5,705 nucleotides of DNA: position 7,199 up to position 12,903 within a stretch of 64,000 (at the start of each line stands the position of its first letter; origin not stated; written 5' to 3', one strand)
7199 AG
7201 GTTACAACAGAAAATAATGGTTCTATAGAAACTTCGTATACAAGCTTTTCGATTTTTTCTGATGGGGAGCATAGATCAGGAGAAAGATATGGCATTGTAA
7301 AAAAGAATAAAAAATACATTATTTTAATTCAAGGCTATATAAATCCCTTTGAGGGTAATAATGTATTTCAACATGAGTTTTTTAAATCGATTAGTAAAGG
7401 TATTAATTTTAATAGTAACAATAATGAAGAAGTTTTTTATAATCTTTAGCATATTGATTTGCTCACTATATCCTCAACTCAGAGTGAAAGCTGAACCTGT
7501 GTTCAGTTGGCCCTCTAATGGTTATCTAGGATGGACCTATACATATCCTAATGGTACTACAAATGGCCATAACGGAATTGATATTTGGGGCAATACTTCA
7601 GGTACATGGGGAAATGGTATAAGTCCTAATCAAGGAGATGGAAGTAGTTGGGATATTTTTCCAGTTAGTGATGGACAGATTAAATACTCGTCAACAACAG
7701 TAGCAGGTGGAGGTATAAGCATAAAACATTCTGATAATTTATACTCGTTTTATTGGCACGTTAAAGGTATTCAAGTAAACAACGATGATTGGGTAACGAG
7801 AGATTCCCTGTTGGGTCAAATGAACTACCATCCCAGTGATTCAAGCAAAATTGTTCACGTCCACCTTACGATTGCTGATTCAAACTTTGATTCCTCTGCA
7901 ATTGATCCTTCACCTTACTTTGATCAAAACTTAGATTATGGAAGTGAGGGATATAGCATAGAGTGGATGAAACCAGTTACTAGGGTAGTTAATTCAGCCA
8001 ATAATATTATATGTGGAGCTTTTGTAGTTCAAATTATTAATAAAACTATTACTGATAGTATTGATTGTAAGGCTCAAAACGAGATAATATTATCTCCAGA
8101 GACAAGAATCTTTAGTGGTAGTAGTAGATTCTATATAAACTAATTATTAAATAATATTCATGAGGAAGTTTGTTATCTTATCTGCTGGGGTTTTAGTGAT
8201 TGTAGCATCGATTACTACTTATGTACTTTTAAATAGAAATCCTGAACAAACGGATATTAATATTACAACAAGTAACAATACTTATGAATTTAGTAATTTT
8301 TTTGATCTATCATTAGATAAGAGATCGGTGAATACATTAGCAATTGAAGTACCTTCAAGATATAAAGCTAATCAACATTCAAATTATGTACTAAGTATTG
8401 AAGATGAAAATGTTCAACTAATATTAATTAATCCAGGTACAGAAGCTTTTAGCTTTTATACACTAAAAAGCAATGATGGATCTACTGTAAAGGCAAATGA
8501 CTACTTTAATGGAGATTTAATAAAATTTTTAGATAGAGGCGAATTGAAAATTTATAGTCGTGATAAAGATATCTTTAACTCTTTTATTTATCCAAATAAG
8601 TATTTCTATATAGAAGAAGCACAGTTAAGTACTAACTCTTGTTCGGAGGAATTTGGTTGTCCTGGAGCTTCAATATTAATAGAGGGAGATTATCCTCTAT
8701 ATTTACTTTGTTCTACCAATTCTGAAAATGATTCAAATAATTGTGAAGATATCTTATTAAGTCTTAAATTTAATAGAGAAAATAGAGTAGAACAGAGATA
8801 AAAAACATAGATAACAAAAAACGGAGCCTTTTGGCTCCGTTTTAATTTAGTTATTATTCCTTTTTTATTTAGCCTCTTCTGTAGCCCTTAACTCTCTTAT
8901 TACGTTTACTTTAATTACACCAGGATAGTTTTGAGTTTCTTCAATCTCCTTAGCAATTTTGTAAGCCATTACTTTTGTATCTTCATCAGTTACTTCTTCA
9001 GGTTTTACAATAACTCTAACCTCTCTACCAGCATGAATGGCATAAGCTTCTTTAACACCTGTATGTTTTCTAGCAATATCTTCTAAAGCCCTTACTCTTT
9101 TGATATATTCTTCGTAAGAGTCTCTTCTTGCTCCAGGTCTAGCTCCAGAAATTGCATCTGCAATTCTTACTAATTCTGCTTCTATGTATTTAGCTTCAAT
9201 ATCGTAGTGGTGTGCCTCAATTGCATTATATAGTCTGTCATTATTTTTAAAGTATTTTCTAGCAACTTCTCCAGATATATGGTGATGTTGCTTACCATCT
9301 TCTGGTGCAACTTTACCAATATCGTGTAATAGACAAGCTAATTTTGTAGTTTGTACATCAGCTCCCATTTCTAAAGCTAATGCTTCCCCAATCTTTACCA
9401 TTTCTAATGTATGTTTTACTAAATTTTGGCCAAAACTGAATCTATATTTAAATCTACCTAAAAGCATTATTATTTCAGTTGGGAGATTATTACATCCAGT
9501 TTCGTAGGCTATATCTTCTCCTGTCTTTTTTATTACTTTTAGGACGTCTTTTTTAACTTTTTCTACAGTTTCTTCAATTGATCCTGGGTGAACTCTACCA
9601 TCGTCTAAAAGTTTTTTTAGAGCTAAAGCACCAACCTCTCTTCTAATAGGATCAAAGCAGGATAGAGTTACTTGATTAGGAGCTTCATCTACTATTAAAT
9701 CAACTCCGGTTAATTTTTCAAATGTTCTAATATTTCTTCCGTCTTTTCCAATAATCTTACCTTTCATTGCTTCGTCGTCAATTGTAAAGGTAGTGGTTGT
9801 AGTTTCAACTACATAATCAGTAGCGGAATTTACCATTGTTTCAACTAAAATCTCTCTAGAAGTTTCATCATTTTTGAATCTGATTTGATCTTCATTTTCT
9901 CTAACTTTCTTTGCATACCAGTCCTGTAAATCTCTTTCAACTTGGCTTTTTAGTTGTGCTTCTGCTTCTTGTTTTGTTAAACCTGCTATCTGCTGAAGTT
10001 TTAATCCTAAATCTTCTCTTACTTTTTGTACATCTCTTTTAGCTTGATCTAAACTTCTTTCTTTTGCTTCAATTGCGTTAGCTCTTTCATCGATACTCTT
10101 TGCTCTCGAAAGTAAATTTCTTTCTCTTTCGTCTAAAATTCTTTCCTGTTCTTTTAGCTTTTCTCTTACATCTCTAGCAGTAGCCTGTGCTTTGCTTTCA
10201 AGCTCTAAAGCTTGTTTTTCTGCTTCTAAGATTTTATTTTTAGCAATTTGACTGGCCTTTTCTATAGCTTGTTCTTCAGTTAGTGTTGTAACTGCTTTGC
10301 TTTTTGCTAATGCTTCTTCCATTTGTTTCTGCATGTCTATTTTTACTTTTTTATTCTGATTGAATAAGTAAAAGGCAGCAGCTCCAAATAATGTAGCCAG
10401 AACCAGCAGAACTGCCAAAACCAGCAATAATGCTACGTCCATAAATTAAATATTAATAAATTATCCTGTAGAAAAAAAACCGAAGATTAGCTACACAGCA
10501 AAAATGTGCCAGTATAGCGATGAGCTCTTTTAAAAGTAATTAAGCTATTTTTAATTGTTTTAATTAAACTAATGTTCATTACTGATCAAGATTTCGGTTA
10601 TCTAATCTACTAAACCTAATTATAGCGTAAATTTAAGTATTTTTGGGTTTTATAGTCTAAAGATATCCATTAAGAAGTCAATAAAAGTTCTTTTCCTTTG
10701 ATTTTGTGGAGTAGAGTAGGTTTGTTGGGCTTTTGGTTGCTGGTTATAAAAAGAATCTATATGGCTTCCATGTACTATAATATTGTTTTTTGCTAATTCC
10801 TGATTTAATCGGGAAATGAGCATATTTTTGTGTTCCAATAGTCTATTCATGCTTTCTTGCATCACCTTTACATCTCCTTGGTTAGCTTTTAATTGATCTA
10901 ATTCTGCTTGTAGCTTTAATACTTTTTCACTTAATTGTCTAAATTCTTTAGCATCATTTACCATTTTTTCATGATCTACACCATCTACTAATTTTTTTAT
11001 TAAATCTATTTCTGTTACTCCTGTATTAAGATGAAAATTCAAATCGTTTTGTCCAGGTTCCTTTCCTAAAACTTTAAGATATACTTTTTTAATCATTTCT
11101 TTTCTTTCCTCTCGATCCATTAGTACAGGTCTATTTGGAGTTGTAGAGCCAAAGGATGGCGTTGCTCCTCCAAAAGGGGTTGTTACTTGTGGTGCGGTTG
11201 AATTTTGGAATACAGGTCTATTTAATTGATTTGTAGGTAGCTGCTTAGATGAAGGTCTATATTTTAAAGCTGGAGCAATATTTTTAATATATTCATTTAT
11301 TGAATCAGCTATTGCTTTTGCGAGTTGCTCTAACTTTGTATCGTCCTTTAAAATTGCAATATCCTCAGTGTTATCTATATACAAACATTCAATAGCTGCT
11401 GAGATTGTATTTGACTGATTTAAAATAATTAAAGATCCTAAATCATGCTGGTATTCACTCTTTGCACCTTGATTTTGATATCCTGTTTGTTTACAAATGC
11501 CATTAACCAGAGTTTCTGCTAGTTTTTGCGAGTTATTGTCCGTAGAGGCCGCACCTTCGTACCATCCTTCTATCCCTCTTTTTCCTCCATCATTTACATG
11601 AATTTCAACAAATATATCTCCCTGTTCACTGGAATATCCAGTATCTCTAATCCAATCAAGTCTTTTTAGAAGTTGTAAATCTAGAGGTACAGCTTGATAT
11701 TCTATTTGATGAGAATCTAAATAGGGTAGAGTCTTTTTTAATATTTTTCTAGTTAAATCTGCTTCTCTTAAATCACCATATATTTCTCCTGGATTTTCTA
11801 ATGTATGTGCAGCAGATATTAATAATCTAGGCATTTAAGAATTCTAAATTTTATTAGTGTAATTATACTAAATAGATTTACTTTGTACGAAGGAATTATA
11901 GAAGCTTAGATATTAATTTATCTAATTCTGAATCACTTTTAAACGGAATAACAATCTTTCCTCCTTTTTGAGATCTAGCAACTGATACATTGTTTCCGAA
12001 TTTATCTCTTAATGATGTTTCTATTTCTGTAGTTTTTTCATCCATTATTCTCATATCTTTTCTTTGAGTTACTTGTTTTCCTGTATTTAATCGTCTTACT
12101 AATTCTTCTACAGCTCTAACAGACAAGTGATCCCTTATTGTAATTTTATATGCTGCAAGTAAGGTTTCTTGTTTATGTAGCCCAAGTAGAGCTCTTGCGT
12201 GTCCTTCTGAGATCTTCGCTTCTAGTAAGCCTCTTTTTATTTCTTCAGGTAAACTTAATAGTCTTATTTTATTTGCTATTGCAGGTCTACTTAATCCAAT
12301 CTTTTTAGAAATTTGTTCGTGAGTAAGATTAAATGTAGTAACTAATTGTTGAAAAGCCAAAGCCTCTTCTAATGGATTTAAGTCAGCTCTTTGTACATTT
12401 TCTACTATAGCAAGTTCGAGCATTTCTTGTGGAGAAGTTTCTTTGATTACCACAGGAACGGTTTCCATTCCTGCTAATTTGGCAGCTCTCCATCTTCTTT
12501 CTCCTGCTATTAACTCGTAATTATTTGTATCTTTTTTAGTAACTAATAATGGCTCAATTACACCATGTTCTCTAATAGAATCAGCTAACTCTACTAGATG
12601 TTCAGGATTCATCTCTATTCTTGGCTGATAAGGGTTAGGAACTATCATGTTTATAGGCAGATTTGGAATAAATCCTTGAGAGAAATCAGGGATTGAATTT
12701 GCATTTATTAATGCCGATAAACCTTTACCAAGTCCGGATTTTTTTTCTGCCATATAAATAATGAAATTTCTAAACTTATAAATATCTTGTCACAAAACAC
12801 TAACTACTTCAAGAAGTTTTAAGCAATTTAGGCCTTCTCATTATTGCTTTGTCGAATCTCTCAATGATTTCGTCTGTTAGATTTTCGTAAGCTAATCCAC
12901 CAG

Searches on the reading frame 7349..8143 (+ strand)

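Call 27: search_protein_families(library=pfam, proteins=[window:7349-8143:+], max_evalue=0.0001)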
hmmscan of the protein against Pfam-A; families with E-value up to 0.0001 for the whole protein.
window:7349-8143:+ (264 aa): 1 family
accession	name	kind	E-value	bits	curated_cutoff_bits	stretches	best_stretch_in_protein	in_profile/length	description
PF01551.29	Peptidase_M23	-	2.1e-08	34.7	28.7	1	102-177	15-89/96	Peptidase family M23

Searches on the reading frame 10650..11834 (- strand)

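Call 23: search_protein_families(library=pfam, proteins=[window:10650-11834:-], max_evalue=0.0001)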
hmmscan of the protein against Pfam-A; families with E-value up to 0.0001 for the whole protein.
window:10650-11834:- (394 aa): 1 family
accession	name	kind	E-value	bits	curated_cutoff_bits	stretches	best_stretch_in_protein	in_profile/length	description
PF01520.23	Amidase_3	-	5.3e-22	79.1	27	1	5-180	2-173/174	N-acetylmuramoyl-L-alanine amidase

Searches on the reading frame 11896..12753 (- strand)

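Call 23: search_protein_families(library=pfam, proteins=[window:11896-12753:-], max_evalue=0.0001)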
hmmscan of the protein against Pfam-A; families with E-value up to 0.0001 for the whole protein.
window:11896-12753:- (285 aa): 3 families
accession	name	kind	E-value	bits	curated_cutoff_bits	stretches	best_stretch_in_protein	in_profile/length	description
PF17762.8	HTH_ParB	-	6e-34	116.7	22.6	1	124-223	2-101/102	ParB HTH domain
PF02195.25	ParB_N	-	8.3e-34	116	26.3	1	31-121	5-95/95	ParB N-terminal domain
PF23552.2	ParB_C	-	3.6e-09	36.4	23.8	1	238-284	2-49/50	ParB dimerisation domain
